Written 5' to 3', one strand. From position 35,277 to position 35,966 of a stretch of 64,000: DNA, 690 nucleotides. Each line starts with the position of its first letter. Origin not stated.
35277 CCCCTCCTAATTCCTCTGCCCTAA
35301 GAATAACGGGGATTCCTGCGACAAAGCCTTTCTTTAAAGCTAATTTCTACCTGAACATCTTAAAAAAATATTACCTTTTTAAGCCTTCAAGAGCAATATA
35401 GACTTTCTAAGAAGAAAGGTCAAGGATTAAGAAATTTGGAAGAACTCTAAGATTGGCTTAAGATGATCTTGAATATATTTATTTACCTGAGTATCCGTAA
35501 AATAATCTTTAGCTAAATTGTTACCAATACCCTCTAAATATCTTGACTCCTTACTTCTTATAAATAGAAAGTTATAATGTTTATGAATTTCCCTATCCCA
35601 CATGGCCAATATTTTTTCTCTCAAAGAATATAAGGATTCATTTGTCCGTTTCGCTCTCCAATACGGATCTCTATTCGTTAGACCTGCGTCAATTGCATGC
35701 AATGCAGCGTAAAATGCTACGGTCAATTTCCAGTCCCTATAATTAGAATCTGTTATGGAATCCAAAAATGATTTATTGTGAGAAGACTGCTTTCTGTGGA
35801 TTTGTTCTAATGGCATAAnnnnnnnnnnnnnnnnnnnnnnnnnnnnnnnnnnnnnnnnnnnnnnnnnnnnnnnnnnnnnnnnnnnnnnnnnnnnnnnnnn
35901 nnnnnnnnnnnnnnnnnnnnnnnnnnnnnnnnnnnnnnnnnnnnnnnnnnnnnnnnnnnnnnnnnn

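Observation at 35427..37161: Compact four-gene cassette: NYN/PIN-like nuclease, DUF3467-like protein and two unknown small proteins, wedged between a glycan-locus membrane gene and ftsZ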

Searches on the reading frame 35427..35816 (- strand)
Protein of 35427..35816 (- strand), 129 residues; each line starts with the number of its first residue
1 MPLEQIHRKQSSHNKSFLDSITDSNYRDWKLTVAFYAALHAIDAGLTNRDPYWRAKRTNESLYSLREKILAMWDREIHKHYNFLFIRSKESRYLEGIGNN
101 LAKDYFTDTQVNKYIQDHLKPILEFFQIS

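Call 3: search_protein_families(library=pfam, proteins=[window:35427-35816:-], max_evalue=1)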
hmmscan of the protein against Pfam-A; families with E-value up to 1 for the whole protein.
window:35427-35816:- (129 aa): 0 families

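Call 4: search_protein_families(library=padloc, proteins=[window:35427-35816:-], max_evalue=1)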
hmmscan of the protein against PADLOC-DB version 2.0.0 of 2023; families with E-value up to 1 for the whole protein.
window:35427-35816:- (129 aa): 0 families

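Call 5: search_protein_families(library=ncbifam, proteins=[window:35427-35816:-], max_evalue=1)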
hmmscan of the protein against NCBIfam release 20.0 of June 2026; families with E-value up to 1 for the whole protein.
window:35427-35816:- (129 aa): 2 families
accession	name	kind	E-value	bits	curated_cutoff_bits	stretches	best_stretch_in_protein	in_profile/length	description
NF047634.1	antiviral_Brig1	equivalog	0.11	12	230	0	10-56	78-121/254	anti-phage DNA glycosylase Brig1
NF041872.1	EPS_EpsA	equivalog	0.13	11.6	500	1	40-87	208-254/265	exopolysaccharide biosynthesis glycosyltransferase EpsA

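Call 6: search_protein_families(library=phrogs, proteins=[window:35427-35816:-], max_evalue=1)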
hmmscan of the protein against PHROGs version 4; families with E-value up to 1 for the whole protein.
window:35427-35816:- (129 aa): 0 families

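Call 10: find_encoding_contigs(protein=window:35427-35816:-, flank=8000, max_places=8)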
Protein window:35427-35816:- (129 aa): 1 contig read that carries it; 1 place shown.
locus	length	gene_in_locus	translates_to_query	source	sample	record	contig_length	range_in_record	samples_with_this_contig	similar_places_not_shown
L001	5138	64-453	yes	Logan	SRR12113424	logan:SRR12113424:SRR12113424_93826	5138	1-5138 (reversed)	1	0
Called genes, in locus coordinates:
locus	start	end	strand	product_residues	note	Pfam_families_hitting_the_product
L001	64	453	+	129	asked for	-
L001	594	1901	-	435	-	PF13231:PMT_2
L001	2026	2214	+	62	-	-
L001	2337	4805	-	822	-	-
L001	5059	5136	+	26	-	?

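Call 11: find_homologous_proteins(query=window:35427-35816:-, max_evalue=0.001)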
Query window:35427-35816:- (129 aa): 6 proteins with E <= 0.001 among 7 candidates.
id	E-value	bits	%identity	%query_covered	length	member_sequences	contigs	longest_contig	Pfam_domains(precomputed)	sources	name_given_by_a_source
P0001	7.0e-82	290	100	100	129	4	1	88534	-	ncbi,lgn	-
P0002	3.2e-71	255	89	100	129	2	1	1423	-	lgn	-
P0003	2.7e-67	243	82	100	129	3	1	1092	-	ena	-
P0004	8.5e-58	212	72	100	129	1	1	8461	-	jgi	jgi:hypothetical protein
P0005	3.5e-50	187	62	99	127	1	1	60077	-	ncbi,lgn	-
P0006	3.6e-49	184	63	99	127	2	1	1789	-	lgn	-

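Call 12: find_encoding_contigs(protein=P0005, flank=10000, max_places=4)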
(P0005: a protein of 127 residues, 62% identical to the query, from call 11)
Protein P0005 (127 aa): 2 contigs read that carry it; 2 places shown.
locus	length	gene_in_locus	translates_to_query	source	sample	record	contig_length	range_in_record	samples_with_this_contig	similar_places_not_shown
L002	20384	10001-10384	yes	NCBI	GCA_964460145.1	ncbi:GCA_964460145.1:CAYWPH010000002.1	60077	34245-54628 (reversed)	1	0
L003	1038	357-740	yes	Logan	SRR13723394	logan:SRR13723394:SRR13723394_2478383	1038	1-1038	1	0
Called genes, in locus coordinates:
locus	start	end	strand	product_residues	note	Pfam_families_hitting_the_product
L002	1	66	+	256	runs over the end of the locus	PF00483:NTP_transferase, PF01128:IspD, PF12804:NTP_transf_3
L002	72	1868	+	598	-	PF13230:GATase_4, PF13522:GATase_6, PF13537:GATase_7, PF13580:SIS_2 (faint), PF01380:SIS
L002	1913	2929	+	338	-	PF00953:Glycos_transf_4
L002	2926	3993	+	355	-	PF01098:FTSW_RODA_SPOVE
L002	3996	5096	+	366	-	PF03033:Glyco_transf_28, PF04101:Glyco_tran_28_C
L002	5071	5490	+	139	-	-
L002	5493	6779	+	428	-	PF06277:EutA (faint), PF11104:PilM_2 (faint), PF14450:FtsA (weak), PF06723:MreB_Mbl (faint), PF02491:SHS2_FTSA, PF14450:FtsA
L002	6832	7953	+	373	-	PF00091:Tubulin, PF12327:FtsZ_C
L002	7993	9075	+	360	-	-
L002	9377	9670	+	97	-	PF11950:DUF3467 (weak)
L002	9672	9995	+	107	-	-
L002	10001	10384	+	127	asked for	-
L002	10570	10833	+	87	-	-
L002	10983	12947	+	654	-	-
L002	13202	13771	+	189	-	-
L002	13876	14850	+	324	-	PF02618:YceG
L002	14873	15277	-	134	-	-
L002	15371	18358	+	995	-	PF00133:tRNA-synt_1, PF09334:tRNA-synt_1g (faint), PF08264:Anticodon_1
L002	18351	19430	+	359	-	PF01098:FTSW_RODA_SPOVE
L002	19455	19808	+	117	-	PF00829:Ribosomal_L21p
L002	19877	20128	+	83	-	PF01016:Ribosomal_L27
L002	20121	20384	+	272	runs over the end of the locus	PF02195:ParB_N, PF17762:HTH_ParB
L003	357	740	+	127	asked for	-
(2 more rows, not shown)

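Call 13: find_encoding_contigs(protein=P0004, flank=10000, max_places=4)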
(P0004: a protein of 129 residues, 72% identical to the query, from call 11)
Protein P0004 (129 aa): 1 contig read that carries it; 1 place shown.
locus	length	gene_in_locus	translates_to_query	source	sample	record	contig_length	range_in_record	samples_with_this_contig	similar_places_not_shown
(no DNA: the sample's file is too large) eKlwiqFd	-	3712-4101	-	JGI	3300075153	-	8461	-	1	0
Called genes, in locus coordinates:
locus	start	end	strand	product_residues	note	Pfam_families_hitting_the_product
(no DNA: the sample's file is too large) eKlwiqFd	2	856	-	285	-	?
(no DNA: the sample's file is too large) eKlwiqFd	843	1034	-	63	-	-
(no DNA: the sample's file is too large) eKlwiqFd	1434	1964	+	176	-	-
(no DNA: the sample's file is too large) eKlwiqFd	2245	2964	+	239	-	-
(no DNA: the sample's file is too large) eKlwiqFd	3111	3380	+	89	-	-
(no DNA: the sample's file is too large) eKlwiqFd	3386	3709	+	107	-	-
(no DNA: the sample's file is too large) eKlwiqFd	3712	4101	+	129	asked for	-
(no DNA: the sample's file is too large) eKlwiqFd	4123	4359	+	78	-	-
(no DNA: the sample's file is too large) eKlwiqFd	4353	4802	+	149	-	-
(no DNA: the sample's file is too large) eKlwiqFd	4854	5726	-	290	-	PF18928:DUF5677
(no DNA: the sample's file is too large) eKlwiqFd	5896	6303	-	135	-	PF12728:HTH_17 (weak)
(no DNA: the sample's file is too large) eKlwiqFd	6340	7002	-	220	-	PF00702:Hydrolase, PF13419:HAD_2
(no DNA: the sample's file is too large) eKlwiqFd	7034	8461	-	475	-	?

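Call 28: search_solved_structures(query=A1, max_evalue=10, show_alignments=2)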
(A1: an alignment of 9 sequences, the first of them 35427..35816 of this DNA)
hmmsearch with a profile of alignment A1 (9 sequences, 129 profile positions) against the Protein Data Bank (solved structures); distinct sequences matched with E-value up to 10: 0.

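Call 36: find_related_loci(query=A1, collection=viral_contigs, flank=6000)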
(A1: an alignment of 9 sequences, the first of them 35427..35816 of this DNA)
Query A1 (129 aa) in viral_contigs; peptide patterns used: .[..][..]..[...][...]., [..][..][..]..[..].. (x = any residue, [..] = any of these).
59 stretches matched a pattern, but none encodes a relative of the query by tblastn (E <= 1e-3).

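Call 38: search_protein_families(library=pfam, proteins=[L002:7993-9075:+, L002:10570-10833:+], max_evalue=0.1)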
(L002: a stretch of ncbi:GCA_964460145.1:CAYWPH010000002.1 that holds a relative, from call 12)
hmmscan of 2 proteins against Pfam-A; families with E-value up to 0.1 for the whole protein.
L002:7993-9075:+ (360 aa): 0 families

L002:10570-10833:+ (87 aa): 0 families

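Call 39: predict_structure(alignment_id=A4)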
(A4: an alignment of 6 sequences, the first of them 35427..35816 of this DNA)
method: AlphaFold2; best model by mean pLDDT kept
length: 129 residues; sequences in the alignment: 6
mean_pLDDT: 47.1   pTM: 0.35
mean pLDDT of the five models: 47.1, 46.0, 45.2, 42.7, 41.6
residues with pLDDT >= 90: 0; 70-90: 0; 50-70: 54; < 50: 75
segments of 3 or more residues with pLDDT < 50: 1-30, 55-58, 74-94, 99-106, 122-129
pLDDT, mean of each block of 10 residues (from residue 1): 35 41 42 57 55 49 57 45 38 49 49 53 42
secondary structure, 60 per line:
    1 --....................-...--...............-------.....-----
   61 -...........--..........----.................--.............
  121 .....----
elements in order: H3-22 H29-43 H51-55 H62-72 H75-84 H89-105 H108-125

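Call 40: search_protein_representatives(alignment_id=A4)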
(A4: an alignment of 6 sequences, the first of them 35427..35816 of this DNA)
Query: 6 sequences, 129 profile positions. Proteins with E-value up to 0.001 (for the whole library): 519; up to 1e-10: 7; up to 1e-30: 2. The best 150 are listed.
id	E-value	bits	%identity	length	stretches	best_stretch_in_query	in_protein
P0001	7.5e-74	262.4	-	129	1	1-129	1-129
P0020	1.9e-35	138.2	-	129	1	1-127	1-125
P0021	7.6e-19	84.6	-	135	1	1-126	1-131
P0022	5.3e-15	72.1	-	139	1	1-128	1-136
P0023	2.0e-13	67.0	-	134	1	1-129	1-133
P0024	5.3e-12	62.4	-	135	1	1-126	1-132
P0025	1.9e-11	60.6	-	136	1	1-106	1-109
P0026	7.1e-10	55.5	-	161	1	4-126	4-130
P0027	7.6e-10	55.5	-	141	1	1-117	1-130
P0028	8.5e-10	55.3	-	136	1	1-122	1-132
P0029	1.2e-09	54.8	-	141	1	1-121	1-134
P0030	1.4e-09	54.6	-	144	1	6-124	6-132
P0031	1.7e-09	54.3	-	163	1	1-127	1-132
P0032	1.8e-09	54.3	-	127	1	1-94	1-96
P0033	1.9e-09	54.1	-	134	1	1-122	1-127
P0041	3.6e-09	53.3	-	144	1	1-122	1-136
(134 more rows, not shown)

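Call 42: search_protein_families(library=pfam, alignment_id=A6, max_evalue=0.1)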
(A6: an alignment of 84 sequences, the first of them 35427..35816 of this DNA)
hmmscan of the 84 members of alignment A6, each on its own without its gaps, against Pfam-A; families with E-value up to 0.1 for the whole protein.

A. member 1, window:35427-35816:- (129 aa): 0 families

B. families by the number of members that match (of 84 scanned): 38 families (the first 25 are shown)
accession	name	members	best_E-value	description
PF05168.19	HEPN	26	5.8e-08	HEPN domain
PF25738.1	Derepression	3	0.031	Derepression protein family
PF19386.4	DUF5961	1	0.0037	Family of unknown function (DUF5961)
PF17239.7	DUF5312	1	0.0048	Family of unknown function (DUF5312)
PF16417.11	CNOT1_TTP_bind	1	0.0049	CCR4-NOT transcription complex subunit 1 TTP binding domain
PF17140.10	DUF5113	1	0.0059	Domain of unknown function (DUF5113)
PF22082.2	TtuA_LIM_N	1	0.0077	2-thiouridine synthetase TtuA, N-terminal LIM domain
PF24871.1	Piezo_TM1-24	1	0.0081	Piezo TM1-24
PF15127.11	SmAKAP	1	0.016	Small membrane A-kinase anchor protein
PF24862.1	SUS_EPBD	1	0.016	Sucrose synthase EPBD domain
PF18411.6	Annexin_2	1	0.017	Annexin-like domain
PF22375.1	Lgt1_N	1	0.017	Glucosyltransferase Lgt1, N-terminal domain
PF06002.17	CST-I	1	0.017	Alpha-2,3-sialyltransferase (CST-I)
PF11582.13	DUF3240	1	0.023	Protein of unknown function (DUF3240)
PF20651.3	EXOC6_Sec15_N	1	0.024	Exocyst complex component EXOC6/Sec15, N-terminal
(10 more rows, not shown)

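Call 48: find_encoding_contigs(protein=P0020, flank=5000, max_places=4)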
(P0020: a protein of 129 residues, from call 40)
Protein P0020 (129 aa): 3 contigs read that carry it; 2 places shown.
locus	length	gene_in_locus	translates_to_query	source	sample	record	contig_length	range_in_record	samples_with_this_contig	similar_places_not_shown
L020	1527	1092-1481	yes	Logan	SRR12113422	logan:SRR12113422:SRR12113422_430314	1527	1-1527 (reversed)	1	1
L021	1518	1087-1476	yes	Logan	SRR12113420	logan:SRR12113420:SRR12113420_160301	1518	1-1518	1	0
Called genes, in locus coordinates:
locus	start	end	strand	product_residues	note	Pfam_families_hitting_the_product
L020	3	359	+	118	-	?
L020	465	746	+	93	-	PF11950:DUF3467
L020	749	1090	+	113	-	-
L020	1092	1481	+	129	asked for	-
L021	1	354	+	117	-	?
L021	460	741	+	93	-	PF11950:DUF3467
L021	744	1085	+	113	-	-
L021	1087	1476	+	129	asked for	-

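Call 49: predict_structure(alignment_id=A6)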
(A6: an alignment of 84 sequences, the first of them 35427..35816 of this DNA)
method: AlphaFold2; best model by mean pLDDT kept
length: 129 residues; sequences in the alignment: 84
mean_pLDDT: 97.1   pTM: 0.90
mean pLDDT of the five models: 97.1, 96.9, 96.7, 96.3, 95.7
residues with pLDDT >= 90: 126; 70-90: 3; 50-70: 0; < 50: 0
segments of 3 or more residues with pLDDT < 50: none
pLDDT, mean of each block of 10 residues (from residue 1): 96 98 97 99 98 94 96 98 98 96 97 98 97
secondary structure, 60 per line:
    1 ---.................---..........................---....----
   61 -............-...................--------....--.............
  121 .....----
elements in order: H4-20 H24-49 H53-56 H62-73 H75-93 H102-105 H108-125

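Call 51: find_encoding_contigs(protein=P0021, flank=5000, max_places=4)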
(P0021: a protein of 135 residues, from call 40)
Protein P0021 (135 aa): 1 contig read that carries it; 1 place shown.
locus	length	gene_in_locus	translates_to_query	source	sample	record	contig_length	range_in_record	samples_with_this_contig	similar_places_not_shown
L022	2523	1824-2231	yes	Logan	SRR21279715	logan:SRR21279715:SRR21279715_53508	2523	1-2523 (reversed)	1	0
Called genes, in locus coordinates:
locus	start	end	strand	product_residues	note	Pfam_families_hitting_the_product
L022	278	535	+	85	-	-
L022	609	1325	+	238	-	-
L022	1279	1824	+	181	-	-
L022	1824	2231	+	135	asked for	-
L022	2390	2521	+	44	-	?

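Call 53: search_protein_families(library=pfam, proteins=[L022:278-535:+, L022:609-1325:+, L022:1279-1824:+, L020:465-746:+, L020:749-1090:+], max_evalue=0.5)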
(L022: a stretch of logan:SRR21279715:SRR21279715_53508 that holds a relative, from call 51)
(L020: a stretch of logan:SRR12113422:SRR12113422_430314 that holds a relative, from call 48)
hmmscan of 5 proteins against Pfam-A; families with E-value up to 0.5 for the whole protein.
L022:278-535:+ (85 aa): 1 family
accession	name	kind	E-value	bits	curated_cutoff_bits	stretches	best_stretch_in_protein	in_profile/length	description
PF11950.13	DUF3467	-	0.0064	16.9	25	1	4-73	4-81/92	Protein of unknown function (DUF3467)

L022:609-1325:+ (238 aa): 0 families

L022:1279-1824:+ (181 aa): 0 families

L020:465-746:+ (93 aa): 3 families
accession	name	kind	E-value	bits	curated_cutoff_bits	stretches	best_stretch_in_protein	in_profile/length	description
PF11950.13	DUF3467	-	1.8e-08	34.7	25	1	2-84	2-77/92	Protein of unknown function (DUF3467)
PF12637.14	TSCPD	-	0.083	13.6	22.8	1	22-68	5-49/88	TSCPD domain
PF09693.15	Phage_XkdX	-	0.23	12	23.5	0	20-34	14-28/40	Phage uncharacterised protein (Phage_XkdX)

L020:749-1090:+ (113 aa): 0 families

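Call 57: find_encoding_contigs(protein=P0022, flank=4000, max_places=5)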
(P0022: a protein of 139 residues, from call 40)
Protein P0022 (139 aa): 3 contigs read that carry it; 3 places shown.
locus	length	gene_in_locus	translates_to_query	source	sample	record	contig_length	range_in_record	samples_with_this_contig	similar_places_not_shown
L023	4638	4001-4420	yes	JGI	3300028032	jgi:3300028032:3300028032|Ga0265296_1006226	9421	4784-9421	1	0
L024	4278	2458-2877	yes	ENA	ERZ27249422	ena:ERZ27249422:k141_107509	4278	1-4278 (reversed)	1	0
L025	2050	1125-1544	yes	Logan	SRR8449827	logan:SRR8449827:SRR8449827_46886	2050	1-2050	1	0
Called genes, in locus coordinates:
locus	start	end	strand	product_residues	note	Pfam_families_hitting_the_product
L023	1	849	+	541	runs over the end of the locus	PF06418:CTP_synth_N, PF00117:GATase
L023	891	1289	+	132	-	PF01245:Ribosomal_L19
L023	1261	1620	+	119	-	PF08378:NERD (weak), PF02021:UPF0102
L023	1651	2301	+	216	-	PF05552:MS_channel_1st_1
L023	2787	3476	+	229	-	-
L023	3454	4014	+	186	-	-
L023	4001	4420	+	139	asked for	-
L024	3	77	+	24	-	?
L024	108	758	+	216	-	PF05552:MS_channel_1st_1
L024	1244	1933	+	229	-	-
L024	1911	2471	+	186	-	-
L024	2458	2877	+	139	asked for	-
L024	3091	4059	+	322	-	PF02618:YceG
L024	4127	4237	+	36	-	-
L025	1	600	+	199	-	?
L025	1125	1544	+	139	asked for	-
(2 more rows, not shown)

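Call 58: find_encoding_contigs(protein=P0028, flank=4000, max_places=5)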
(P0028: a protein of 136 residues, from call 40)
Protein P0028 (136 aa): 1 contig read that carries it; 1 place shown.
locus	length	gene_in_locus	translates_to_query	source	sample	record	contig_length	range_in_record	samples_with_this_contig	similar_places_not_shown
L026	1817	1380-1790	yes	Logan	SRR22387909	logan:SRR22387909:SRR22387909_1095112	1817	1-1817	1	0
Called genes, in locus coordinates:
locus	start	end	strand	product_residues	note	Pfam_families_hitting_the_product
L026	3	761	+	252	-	?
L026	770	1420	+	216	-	-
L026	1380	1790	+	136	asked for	-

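Call 60: search_protein_families(library=ncbifam, proteins=[L022:609-1325:+, L023:2787-3476:+, L026:3-761:+, L022:1279-1824:+, L023:3454-4014:+, L026:770-1420:+, L020:749-1090:+, L020:465-746:+], max_evalue=1)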
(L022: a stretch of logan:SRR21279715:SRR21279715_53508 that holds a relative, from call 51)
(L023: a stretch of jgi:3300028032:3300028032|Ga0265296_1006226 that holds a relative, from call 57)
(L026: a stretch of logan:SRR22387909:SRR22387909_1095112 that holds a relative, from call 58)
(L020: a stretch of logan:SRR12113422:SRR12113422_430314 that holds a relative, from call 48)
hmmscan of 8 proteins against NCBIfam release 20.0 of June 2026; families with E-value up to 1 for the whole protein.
L022:609-1325:+ (238 aa): 0 families

L023:2787-3476:+ (229 aa): 1 family
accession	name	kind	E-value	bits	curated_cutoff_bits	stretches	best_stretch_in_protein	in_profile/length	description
TIGR01813.1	flavo_cyto_c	subfamily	0.15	10.7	285.45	1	127-201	259-328/444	flavocytochrome c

L026:3-761:+ (252 aa): 0 families

L022:1279-1824:+ (181 aa): 0 families

L023:3454-4014:+ (186 aa): 1 family
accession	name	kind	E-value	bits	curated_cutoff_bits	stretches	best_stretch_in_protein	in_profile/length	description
NF001099.0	PRK00132.1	equivalog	0.21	11.8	112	1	114-162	17-65/130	30S ribosomal protein S9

L026:770-1420:+ (216 aa): 1 family
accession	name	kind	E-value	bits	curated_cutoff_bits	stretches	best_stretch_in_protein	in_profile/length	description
TIGR00044.1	TIGR00044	hypoth_equivalog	0.14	11.7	106.25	1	96-135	8-47/229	YggS family pyridoxal phosphate-dependent enzyme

L020:749-1090:+ (113 aa): 0 families

L020:465-746:+ (93 aa): 0 families

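Call 64: search_dna_similar(query=window:35427-35816:-, collection=plasmids, mode=protein, max_evalue=0.01, max_rows=20)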
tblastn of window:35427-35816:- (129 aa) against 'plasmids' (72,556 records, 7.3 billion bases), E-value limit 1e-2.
No match.

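Call 65: search_dna_similar(query=L020:465-746:+, collection=plasmids, mode=protein, max_evalue=0.01, max_rows=20)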
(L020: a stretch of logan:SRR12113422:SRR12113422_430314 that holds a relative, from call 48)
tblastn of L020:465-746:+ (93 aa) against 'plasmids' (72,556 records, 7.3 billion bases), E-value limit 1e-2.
No match.

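Call 66: search_dna_similar(query=L020:465-746:+, collection=phages, mode=protein, max_evalue=0.1, max_rows=20)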
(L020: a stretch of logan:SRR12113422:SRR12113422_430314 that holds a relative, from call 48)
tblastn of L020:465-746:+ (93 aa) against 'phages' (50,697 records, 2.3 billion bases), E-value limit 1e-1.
No match.

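Call 78: find_encoding_contigs(protein=P0031, flank=4000, max_places=5)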
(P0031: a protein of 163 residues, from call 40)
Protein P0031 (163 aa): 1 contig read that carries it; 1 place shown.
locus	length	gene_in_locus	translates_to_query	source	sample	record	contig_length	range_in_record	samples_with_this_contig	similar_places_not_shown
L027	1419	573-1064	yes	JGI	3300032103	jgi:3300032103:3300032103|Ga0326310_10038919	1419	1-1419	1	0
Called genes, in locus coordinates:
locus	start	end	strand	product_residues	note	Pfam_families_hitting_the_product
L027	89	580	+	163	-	-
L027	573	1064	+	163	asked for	-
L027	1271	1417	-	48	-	?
